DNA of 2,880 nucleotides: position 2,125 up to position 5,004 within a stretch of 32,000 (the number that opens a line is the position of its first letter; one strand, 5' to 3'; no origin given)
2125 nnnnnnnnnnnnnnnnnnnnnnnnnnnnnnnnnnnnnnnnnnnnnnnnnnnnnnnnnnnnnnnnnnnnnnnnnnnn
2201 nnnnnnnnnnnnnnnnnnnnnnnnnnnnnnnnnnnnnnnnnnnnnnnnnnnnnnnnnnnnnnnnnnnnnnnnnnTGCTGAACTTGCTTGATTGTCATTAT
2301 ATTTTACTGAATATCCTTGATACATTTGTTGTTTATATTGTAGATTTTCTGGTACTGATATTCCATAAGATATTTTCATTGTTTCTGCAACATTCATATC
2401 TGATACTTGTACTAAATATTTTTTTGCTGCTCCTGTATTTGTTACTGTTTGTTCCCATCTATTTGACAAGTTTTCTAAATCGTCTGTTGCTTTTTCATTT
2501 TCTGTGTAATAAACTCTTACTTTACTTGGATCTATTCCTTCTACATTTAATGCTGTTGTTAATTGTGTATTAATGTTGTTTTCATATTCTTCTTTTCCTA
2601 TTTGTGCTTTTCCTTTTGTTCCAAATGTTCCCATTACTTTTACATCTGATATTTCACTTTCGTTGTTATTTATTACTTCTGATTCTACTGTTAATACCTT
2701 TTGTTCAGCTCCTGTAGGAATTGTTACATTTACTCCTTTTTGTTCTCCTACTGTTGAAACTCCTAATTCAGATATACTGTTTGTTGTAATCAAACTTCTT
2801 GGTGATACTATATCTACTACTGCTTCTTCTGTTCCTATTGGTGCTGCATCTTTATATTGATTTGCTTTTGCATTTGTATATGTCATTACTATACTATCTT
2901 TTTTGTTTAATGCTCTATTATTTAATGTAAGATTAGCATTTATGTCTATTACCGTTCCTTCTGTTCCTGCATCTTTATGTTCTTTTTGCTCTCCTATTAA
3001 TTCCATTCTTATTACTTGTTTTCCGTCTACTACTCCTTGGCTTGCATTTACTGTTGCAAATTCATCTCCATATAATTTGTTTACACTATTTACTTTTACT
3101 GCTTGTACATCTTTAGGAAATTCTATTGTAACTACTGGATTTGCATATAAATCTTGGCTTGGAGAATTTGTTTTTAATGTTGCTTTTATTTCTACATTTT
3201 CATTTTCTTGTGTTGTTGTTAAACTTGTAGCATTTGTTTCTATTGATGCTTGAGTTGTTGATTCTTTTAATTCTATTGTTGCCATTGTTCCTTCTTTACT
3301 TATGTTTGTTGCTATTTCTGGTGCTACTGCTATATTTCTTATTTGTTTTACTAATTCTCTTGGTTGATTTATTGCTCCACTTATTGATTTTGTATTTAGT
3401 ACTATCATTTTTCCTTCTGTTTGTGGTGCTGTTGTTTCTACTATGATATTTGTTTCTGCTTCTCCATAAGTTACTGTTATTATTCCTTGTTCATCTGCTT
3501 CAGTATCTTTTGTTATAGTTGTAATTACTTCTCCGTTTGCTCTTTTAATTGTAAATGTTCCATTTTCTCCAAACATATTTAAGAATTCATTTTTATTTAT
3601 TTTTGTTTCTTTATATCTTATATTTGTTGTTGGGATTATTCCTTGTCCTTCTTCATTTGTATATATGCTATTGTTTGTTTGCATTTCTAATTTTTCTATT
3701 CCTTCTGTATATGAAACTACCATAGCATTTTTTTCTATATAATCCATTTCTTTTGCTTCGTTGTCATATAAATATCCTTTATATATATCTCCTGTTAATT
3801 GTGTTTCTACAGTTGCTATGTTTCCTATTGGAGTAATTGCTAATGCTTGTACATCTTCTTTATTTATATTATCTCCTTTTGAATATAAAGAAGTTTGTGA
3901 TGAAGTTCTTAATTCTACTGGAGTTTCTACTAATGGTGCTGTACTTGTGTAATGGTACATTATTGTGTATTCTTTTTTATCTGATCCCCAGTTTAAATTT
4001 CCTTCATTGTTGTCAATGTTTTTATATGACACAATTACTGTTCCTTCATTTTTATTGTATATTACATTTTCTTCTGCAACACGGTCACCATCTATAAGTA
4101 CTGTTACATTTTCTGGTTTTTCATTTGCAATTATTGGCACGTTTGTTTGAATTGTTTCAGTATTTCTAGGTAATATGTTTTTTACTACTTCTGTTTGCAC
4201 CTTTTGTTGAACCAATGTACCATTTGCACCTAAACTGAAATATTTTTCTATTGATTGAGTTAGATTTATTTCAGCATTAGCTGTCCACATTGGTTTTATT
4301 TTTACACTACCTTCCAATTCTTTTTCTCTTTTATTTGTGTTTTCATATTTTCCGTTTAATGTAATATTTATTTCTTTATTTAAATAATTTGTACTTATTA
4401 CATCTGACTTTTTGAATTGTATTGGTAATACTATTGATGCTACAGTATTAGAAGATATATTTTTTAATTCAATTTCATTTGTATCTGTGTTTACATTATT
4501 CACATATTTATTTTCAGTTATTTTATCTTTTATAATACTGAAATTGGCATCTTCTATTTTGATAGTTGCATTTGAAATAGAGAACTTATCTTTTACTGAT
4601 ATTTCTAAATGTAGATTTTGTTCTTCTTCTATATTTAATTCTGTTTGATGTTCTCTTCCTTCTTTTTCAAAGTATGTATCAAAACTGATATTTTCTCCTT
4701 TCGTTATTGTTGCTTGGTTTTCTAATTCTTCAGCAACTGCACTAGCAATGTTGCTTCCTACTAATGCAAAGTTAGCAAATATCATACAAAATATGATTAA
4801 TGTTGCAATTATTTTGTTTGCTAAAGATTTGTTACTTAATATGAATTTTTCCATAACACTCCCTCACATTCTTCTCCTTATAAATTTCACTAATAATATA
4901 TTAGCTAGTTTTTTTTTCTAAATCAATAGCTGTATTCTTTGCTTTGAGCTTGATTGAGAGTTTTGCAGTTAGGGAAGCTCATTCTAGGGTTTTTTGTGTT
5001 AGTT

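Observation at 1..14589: Giant three-gene surface-adhesin locus: two ~1600-aa paralogs bracketing a ~1480-aa thioester-type protein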

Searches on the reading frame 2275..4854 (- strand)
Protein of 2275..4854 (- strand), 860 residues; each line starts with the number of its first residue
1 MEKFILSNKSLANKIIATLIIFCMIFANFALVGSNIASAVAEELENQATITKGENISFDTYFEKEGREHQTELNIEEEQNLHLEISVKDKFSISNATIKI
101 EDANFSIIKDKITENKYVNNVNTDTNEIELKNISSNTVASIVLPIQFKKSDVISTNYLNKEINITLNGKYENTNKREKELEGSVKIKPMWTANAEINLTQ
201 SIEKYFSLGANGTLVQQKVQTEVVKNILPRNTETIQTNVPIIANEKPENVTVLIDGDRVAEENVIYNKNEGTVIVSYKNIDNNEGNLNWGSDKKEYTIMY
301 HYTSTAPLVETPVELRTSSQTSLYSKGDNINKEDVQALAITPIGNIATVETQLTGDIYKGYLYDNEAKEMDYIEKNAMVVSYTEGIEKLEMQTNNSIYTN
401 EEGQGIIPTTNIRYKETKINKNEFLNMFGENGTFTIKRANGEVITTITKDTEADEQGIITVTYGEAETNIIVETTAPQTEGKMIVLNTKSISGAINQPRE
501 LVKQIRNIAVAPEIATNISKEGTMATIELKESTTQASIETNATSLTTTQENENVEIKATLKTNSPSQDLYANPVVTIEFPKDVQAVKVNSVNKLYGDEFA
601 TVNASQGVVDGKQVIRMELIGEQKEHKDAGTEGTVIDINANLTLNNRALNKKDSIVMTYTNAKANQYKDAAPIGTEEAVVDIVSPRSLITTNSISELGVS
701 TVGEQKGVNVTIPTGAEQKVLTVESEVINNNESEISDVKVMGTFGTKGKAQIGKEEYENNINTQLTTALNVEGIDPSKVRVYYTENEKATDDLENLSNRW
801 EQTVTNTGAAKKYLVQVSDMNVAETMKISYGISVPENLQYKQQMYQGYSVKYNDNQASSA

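Call 92: search_protein_families(library=pfam, proteins=[window:2275-4854:-], max_evalue=0.1)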
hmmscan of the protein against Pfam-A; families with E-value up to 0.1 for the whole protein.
window:2275-4854:- (860 aa): 0 families
